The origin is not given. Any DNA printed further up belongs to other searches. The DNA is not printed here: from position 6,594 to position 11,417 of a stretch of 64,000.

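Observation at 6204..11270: Orphan 1508-aa sequon-rich surface protein with a dedicated upstream membrane protein and a strong TATA promoter.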

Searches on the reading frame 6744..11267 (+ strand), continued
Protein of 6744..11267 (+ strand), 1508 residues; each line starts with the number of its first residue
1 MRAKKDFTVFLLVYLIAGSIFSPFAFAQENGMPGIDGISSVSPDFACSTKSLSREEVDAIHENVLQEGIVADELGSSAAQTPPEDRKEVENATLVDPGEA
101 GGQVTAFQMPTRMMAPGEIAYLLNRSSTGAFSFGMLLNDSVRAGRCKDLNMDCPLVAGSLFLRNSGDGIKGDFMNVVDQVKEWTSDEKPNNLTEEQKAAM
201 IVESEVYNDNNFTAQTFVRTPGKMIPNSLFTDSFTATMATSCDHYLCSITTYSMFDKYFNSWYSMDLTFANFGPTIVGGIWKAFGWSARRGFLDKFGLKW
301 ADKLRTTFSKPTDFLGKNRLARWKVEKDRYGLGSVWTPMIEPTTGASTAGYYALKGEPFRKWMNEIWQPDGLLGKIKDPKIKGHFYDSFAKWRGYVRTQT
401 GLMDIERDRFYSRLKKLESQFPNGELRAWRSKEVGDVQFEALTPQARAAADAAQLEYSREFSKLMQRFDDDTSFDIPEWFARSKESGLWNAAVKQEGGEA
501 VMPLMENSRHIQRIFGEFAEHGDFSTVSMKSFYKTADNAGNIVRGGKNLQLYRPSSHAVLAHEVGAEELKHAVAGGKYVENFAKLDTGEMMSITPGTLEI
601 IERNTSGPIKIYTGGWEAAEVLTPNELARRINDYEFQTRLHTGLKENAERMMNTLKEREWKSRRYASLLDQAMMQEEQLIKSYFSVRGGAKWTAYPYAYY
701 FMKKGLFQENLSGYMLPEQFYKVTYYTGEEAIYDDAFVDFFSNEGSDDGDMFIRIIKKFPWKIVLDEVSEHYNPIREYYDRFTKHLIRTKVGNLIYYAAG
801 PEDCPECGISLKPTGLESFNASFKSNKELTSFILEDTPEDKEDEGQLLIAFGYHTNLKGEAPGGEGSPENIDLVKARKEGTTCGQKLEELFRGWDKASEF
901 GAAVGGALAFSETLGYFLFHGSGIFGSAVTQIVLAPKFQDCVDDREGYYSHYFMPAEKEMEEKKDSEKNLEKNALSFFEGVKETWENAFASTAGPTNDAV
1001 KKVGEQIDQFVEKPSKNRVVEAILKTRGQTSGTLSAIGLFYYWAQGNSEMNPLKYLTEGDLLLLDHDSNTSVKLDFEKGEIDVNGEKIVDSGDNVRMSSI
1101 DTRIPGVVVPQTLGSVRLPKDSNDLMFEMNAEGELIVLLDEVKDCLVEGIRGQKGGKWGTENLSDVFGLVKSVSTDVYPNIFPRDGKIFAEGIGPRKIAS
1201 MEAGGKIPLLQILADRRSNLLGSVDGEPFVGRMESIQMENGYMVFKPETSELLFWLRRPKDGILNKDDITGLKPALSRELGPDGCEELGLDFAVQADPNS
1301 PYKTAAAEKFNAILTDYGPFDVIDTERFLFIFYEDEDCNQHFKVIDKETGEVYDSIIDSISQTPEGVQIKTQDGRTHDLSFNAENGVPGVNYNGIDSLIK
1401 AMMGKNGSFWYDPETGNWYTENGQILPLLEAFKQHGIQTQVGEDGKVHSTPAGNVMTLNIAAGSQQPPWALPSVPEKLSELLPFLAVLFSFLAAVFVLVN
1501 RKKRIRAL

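Call 31: find_encoding_contigs(protein=P0007, flank=8000, max_places=1)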
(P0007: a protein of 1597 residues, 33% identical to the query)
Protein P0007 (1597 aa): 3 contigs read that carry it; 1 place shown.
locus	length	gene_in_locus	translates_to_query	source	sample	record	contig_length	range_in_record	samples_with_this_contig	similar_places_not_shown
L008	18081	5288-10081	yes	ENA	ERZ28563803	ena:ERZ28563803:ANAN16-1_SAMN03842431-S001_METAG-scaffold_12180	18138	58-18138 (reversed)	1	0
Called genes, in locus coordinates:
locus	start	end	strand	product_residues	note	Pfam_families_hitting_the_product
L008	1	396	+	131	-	?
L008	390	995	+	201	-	-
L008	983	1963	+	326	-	-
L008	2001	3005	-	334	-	-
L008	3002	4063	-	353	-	-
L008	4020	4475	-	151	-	-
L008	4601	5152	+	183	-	-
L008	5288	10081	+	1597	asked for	-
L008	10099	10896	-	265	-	-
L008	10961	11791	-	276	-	-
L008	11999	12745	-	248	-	PF09754:PAC2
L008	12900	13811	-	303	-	PF00482:T2SSF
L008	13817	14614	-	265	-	-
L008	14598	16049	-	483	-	PF00437:T2SSE, PF27713:UCP018868 (faint)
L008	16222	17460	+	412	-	PF00561:Abhydrolase_1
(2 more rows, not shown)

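Call 52: search_solved_structures(query=A6, max_evalue=10)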
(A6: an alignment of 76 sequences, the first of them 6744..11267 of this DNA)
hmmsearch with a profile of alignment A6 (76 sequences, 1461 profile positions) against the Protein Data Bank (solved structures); distinct sequences matched with E-value up to 10: 7.
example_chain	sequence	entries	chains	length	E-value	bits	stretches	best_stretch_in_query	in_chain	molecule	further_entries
9dp6_A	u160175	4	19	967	0.35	11.7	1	349-511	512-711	MmpL5 protein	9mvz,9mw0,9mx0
9b46_A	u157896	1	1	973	0.36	11.7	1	349-511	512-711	MmpL5 protein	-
7pkq_w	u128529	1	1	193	0.92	10.3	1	310-425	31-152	mS26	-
5xgv_A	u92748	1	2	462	1.1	10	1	1308-1328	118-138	PyrE3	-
2ozy_A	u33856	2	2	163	1.8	9.3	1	1215-1269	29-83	Cytochrome c-type protein nrfB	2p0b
3wkn_E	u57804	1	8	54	8.2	7.2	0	1364-1374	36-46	AFFinger p17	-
5cwj_A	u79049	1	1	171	8.8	7.1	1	320-439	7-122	Designed helical repeat protein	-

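Call 65: find_related_loci(query=A1, collection=genome_contigs, flank=6000)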
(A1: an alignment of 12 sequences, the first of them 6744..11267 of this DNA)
Query A1 (1508 aa) in genome_contigs; peptide patterns used: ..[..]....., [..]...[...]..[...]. (x = any residue, [..] = any of these).
456 stretches matched a pattern; 114 encode a relative of the query (tblastn E <= 1e-3); the best 80 are kept; 80 distinct loci.
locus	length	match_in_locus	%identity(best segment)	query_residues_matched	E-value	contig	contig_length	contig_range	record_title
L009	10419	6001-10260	37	22-1458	0e+0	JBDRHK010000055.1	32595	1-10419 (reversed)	MAG: Candidatus Iainarchaeum archaeon isolate MEGAHIT-group-1.513 k141_4732989, whole genome shotgun sequence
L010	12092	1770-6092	37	44-1502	0e+0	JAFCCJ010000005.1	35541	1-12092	MAG: Candidatus Iainarchaeum archaeon isolate AB_3033_Bin_152 AB_3033_Bin_152_scaffold_1384, whole genome shotgun sequen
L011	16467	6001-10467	35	3-1503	0e+0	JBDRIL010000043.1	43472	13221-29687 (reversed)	MAG: archaeon isolate MEGAHIT-group-1.583 k141_541335, whole genome shotgun sequence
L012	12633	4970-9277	36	40-1504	0e+0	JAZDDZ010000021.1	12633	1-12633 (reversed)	MAG: Candidatus Iainarchaeum archaeon isolate MEGAHIT-group-0.115 k141_285250, whole genome shotgun sequence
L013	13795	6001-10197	36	45-1476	0e+0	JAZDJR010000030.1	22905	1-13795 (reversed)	MAG: Candidatus Micrarchaeota archaeon isolate MEGAHIT-group-0.496 k141_20009226, whole genome shotgun sequence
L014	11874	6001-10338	35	44-1502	0e+0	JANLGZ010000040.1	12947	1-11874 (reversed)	MAG: archaeon isolate P6-4 k99_21125, whole genome shotgun sequence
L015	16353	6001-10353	35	45-1507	0e+0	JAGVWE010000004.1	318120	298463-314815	MAG: Candidatus Iainarchaeum archaeon isolate RIFCSPLOWO2_01_FULL_58_19 rifcsplowo2_01_scaffold_173, whole genome shotgu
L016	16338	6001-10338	35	37-1477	0e+0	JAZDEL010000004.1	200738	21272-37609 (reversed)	MAG: Candidatus Iainarchaeum archaeon isolate MEGAHIT-group-0.15 k141_75238, whole genome shotgun sequence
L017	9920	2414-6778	35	44-1499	0e+0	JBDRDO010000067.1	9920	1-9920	MAG: Candidatus Iainarchaeum archaeon isolate MEGAHIT-group-1.256 k141_9265941, whole genome shotgun sequence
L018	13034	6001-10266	36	44-1477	0e+0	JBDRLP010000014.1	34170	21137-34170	MAG: Candidatus Iainarchaeum archaeon isolate MEGAHIT-group-1.784 k141_2781749, whole genome shotgun sequence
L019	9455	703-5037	34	47-1507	0e+0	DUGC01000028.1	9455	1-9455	MAG TPA_asm: Candidatus Iainarchaeum archaeon isolate UBA10205 contig_75892, whole genome shotgun sequence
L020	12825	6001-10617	33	6-1506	0e+0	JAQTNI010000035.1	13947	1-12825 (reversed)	MAG: Candidatus ainarchaeum sp. isolate STA_60 NODE_8542_length_13947_cov_2.907308_Sandtown_A, whole genome shotgun sequ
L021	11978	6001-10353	34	42-1503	0e+0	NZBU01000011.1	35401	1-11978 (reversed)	MAG: Candidatus Iainarchaeum archaeon isolate ARS1307 MHASMcontig_221071, whole genome shotgun sequence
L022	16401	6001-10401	36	10-1503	0e+0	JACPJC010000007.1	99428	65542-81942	MAG: Candidatus Iainarchaeum archaeon isolate NC_groundwater_457_Ag_B-0.1um_46_10 S34_3B_scaffold_235133, whole genome s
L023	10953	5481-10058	34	10-1504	0e+0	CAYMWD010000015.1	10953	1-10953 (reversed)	MAG TPA_asm: uncultured archaeon isolate SRP178699_co1_12 genome assembly, contig: NODE_8171_length_10953_cov_4.344375,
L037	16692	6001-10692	33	5-1508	0e+0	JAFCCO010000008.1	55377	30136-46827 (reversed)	MAG: Candidatus Iainarchaeum archaeon isolate AB_3033_Bin_60 AB_3033_Bin_60_scaffold_473, whole genome shotgun sequence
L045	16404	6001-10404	33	44-1508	0e+0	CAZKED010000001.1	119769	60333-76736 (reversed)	MAG TPA_asm: uncultured archaeon isolate binchicken_co334_40 genome assembly, contig: NODE_175_length_119769_cov_7.69649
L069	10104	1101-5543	33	24-1508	0e+0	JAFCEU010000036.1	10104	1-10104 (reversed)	MAG: Candidatus Iainarchaeum archaeon isolate Meg22_1214_Bin_231 Meg22_1214_Bin_231_scaffold_51770, whole genome shotgun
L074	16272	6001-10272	29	47-1500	7e-163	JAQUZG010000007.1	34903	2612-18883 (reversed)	MAG: Candidatus ainarchaeum sp. isolate STD2_255 NODE_4315_length_34903_cov_17.188118_Sandtown_D2, whole genome shotgun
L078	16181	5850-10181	30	47-1508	0e+0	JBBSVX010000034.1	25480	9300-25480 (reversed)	MAG: archaeon isolate H43-bin240_1 H43_bin240_1_000000000034, whole genome shotgun sequence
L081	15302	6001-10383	29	38-1500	1e-176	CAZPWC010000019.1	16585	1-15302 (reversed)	MAG TPA_asm: uncultured archaeon isolate SRP178699_co1_643 genome assembly, contig: NODE_4388_length_16585_cov_7.433696,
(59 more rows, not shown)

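Call 74: search_protein_families(library=ncbifam, proteins=[L003:1871-2440:+, L001:1324-1767:+, L001:1830-2384:+, L001:2444-2605:+, L003:3304-3831:+], max_evalue=0.01)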
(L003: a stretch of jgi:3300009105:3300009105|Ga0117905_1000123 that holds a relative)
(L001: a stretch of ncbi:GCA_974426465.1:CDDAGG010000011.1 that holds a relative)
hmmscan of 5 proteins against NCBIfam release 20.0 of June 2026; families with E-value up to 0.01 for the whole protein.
L003:1871-2440:+ (190 aa): 6 families
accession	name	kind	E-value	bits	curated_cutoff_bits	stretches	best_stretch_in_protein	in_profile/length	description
TIGR04178.1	exo_archaeo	signature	2e-10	40.8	23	1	89-179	1-93/97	exosortase/archaeosortase family protein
NF046081.1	exosort_XrtX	exception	4.3e-10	39.8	170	1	29-183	3-161/168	exosortase X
TIGR04177.1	exosort_XrtH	exception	1e-07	32.1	86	1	33-179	3-153/158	exosortase H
TIGR04175.1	archaeo_artD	exception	1.9e-07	31.2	125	1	32-168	8-131/150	archaeosortase D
TIGR04144.1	archaeo_VPXXXP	exception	7.7e-05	22.7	150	1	90-183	65-155/156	archaeosortase B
TIGR04300.1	exosort_XrtM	exception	0.0014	19.1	125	1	77-183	44-143/150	exosortase family protein XrtM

L001:1324-1767:+ (148 aa): 0 families

L001:1830-2384:+ (185 aa): 0 families

L001:2444-2605:+ (54 aa): 0 families

L003:3304-3831:+ (176 aa): 0 families

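Call 90: search_protein_families(library=pfam, alignment_id=A8, max_evalue=1)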
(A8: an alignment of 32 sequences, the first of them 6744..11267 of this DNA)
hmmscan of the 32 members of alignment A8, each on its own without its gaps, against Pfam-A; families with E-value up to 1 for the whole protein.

A. member 1, window:6744-11267:+ (1508 aa): 0 families

B. families by the number of members that match (of 32 scanned): 25 families
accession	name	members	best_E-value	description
PF17780.6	OCRE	2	0.11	OCRE domain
PF19443.4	DAHL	1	0.017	DAHL domain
PF22196.1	HdrB-like_C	1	0.059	HdrB-like C-terminal domain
PF21519.2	Tailspike_C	1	0.078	Tailspike protein, C-terminal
PF13959.11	CTE_SPB4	1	0.079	ATP-dependent rRNA helicase SPB4-like, C-terminal extension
PF15927.10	Casc1_N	1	0.091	Cancer susceptibility candidate 1 N-terminus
PF00226.36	DnaJ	1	0.096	DnaJ domain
PF12153.13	CAP18_C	1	0.097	LPS binding domain of CAP18 (C terminal)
PF15232.11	DUF4585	1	0.099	Domain of unknown function (DUF4585)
PF13565.12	HTH_32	1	0.13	Homeodomain-like domain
PF19176.5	DUF5858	1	0.14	Family of unknown function (DUF5858)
PF06924.17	DUF1281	1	0.16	Protein of unknown function (DUF1281)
PF01493.24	GXGXG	1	0.16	GXGXG motif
PF25770.1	CC_CEP63-bind_CEP152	1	0.17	CEP152, CEP63 binding coiled coil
PF09791.14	Oxidored-like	1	0.17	Oxidoreductase-like protein, N-terminal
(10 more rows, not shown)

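Call 93: search_dna_similar(query=window:6744-11267:+, collection=phages, mode=protein, max_evalue=0.001, max_rows=5)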
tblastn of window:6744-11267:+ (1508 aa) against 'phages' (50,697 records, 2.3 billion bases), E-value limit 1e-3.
No match.

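Call 94: search_protein_families(library=phrogs, proteins=[window:6744-11267:+], max_evalue=0.01)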
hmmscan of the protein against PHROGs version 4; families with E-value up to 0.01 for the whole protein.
window:6744-11267:+ (1508 aa): 0 families
